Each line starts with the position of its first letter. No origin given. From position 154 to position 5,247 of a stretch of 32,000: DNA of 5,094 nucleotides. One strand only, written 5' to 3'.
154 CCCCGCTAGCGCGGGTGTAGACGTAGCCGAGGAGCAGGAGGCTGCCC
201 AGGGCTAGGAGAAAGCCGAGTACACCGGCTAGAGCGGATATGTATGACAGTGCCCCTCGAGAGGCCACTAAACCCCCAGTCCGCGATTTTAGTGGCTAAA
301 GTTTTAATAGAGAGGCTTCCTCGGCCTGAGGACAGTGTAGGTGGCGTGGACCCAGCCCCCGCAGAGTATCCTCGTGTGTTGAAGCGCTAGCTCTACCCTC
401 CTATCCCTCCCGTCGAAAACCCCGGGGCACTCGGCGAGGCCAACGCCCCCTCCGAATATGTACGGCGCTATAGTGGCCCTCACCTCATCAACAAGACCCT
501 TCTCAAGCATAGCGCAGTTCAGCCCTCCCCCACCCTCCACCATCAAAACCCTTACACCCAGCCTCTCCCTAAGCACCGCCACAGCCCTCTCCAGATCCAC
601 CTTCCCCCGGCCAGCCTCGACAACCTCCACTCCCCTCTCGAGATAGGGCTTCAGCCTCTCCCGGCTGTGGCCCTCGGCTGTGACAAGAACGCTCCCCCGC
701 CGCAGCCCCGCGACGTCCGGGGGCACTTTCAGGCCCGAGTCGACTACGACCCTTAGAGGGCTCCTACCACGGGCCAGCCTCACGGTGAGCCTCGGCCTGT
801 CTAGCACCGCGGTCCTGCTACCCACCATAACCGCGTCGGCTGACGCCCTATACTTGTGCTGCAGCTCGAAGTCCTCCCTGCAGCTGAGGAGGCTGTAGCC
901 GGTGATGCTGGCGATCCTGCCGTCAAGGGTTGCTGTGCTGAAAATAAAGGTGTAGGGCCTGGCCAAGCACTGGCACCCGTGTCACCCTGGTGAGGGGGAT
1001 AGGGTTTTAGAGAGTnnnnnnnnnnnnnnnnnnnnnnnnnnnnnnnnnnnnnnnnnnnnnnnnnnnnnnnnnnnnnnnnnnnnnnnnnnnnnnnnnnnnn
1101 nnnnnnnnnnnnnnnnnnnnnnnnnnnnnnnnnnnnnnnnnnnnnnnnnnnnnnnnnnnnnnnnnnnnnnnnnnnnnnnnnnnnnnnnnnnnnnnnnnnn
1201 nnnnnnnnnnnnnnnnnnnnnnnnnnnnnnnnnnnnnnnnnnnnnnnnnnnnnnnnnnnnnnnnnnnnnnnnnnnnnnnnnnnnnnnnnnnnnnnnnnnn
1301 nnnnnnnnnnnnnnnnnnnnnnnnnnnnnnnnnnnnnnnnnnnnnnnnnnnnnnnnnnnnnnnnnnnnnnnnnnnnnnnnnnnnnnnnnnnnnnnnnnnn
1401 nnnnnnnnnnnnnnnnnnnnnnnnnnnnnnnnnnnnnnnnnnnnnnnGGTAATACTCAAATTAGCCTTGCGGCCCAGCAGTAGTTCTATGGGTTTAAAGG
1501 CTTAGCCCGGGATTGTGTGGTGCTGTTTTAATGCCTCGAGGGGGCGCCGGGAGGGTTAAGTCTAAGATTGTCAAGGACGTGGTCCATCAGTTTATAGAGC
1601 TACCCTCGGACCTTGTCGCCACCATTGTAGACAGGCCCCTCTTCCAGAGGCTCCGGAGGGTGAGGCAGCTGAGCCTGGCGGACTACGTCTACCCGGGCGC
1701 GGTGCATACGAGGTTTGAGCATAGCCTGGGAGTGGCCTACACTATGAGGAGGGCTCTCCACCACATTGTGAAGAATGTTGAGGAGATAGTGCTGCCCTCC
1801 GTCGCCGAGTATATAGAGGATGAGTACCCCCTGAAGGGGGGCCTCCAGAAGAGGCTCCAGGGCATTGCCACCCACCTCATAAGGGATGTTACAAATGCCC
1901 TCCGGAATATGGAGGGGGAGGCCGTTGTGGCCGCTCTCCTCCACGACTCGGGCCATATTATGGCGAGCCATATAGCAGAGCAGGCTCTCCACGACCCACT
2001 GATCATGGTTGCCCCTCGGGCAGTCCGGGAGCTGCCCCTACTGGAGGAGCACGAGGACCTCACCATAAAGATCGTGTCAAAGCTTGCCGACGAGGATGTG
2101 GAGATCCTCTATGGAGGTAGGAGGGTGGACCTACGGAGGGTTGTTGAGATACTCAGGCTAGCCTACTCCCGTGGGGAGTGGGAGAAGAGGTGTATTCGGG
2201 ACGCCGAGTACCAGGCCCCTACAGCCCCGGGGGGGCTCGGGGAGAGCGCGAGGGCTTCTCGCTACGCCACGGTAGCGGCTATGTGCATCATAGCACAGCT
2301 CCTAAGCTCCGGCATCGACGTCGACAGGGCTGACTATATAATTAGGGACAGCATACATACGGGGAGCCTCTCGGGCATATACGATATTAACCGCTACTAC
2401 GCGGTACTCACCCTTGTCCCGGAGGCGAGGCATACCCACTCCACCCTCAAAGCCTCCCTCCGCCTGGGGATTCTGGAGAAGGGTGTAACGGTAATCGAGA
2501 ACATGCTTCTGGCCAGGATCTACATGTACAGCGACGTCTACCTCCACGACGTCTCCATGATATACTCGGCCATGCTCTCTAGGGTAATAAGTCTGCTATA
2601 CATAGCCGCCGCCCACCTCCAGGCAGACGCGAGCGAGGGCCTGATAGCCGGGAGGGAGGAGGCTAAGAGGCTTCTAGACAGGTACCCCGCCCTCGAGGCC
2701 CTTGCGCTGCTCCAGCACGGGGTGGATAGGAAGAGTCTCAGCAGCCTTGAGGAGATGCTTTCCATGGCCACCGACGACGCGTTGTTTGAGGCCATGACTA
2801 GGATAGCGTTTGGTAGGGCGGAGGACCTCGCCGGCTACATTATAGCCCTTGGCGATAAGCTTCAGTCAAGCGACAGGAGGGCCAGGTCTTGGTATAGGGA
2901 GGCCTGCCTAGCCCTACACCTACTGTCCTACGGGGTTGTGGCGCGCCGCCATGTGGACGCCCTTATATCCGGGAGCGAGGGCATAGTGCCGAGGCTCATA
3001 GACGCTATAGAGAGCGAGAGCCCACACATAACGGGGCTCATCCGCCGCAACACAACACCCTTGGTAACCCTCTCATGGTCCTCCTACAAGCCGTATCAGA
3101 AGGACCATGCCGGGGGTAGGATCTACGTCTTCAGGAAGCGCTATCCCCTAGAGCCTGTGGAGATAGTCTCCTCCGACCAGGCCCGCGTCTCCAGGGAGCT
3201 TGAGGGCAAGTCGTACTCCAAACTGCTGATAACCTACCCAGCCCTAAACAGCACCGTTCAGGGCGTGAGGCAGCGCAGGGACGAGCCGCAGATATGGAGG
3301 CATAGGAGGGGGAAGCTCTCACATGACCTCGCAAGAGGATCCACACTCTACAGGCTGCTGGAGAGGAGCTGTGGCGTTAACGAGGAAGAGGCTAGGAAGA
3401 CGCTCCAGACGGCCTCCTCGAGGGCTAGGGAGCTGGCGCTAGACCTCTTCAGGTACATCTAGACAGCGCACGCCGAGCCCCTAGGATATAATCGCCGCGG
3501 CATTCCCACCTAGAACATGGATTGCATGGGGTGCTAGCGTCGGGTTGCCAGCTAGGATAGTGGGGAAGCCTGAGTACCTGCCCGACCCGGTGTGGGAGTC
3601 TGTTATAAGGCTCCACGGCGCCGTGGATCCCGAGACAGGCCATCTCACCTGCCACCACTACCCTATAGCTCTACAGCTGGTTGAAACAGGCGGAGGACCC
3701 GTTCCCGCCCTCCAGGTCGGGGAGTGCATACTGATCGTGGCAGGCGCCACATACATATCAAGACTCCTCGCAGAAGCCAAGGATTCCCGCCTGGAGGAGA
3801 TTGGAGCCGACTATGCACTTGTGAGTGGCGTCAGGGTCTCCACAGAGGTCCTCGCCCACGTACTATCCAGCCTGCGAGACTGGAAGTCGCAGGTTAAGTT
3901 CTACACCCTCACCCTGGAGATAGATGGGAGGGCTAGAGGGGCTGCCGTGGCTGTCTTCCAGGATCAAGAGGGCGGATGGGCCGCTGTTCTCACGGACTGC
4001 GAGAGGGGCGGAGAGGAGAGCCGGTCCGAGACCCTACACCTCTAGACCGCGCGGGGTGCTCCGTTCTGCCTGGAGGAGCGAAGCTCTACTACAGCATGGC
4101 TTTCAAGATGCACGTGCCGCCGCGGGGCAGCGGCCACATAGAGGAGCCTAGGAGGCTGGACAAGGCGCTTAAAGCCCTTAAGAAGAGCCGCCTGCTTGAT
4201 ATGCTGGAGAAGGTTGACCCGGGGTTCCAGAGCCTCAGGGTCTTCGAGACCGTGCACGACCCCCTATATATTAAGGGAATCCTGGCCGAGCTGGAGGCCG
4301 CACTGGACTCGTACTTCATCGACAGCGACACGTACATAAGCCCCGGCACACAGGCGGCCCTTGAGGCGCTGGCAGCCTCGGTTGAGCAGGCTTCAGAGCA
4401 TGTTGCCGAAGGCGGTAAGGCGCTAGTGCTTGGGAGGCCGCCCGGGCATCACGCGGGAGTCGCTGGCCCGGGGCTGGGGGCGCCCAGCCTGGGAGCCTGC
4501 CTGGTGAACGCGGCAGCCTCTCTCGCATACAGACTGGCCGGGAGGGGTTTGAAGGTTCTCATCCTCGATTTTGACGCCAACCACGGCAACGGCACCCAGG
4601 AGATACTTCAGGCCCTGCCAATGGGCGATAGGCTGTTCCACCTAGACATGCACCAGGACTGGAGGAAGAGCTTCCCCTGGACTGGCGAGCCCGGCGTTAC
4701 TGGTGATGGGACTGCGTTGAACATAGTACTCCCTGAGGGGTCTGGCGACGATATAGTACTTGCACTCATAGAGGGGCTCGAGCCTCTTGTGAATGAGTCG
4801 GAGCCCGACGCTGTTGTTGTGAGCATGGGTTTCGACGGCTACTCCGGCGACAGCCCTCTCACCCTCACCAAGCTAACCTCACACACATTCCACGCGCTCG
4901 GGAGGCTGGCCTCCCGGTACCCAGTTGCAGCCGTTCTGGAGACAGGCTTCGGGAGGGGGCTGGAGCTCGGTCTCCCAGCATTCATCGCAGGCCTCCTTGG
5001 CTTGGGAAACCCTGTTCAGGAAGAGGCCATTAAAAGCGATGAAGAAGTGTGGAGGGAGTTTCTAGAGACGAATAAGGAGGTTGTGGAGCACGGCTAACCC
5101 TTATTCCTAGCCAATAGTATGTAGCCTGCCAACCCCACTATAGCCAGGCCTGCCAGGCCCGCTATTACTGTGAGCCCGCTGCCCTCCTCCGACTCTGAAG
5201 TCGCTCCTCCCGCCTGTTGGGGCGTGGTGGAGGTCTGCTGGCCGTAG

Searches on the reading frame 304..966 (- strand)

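Call 7: search_protein_families(library=pfam, proteins=[window:304-966:-], max_evalue=0.001)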
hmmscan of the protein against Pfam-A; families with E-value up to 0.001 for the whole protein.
window:304-966:- (220 aa): 1 family
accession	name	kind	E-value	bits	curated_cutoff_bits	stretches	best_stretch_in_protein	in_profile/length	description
PF01872.23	RibD_C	-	5e-39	134.6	24.1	1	4-201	1-191/197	RibD C-terminal domain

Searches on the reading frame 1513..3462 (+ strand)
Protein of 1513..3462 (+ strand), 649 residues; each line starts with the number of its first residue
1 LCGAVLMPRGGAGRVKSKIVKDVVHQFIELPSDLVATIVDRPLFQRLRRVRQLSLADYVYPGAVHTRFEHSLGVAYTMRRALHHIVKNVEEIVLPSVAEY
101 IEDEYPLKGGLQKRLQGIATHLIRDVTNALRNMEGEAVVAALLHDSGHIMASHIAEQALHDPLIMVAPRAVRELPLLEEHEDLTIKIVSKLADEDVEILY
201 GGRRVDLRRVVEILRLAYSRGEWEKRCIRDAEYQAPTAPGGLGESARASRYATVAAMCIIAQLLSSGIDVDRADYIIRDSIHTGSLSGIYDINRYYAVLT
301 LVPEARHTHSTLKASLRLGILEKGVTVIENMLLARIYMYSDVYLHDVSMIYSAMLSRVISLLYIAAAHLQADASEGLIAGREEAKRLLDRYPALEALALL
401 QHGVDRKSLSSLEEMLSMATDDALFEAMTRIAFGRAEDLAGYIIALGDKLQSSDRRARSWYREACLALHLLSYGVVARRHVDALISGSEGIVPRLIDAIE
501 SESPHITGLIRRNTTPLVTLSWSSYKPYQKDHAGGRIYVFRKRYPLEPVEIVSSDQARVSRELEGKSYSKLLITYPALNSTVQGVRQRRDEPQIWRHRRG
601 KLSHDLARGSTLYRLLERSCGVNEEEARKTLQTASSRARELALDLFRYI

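Call 7: search_protein_families(library=pfam, proteins=[window:1513-3462:+], max_evalue=0.001)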
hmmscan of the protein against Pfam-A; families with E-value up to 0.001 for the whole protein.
window:1513-3462:+ (649 aa): 1 family
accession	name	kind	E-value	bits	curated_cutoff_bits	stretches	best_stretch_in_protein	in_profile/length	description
PF19276.4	HD_assoc_2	-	1.9e-07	31.2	23.1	1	318-362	17-61/222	HD associated region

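Call 94: search_protein_families(library=ncbifam, proteins=[window:1513-3462:+], max_evalue=0.01)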
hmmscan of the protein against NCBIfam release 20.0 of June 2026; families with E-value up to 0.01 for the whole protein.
window:1513-3462:+ (649 aa): 0 families

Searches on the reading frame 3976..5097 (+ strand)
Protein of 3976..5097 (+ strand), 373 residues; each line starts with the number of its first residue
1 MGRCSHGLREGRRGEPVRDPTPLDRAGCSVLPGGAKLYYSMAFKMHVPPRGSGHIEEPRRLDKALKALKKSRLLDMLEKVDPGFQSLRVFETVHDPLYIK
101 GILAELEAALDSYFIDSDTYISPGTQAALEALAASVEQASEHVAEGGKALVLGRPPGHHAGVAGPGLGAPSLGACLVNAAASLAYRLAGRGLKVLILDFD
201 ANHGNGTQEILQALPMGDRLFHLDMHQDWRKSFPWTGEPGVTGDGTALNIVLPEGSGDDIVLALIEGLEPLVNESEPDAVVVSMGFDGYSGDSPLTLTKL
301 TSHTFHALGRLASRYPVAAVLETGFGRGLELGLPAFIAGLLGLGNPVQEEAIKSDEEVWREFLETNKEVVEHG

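Call 7: search_protein_families(library=pfam, proteins=[window:3976-5097:+], max_evalue=0.001)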
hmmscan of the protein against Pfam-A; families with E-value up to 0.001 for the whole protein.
window:3976-5097:+ (373 aa): 1 family
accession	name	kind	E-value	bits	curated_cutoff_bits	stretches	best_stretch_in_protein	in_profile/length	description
PF00850.24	Hist_deacetyl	-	2.3e-43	149.1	27.9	1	54-314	1-265/298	Histone deacetylase domain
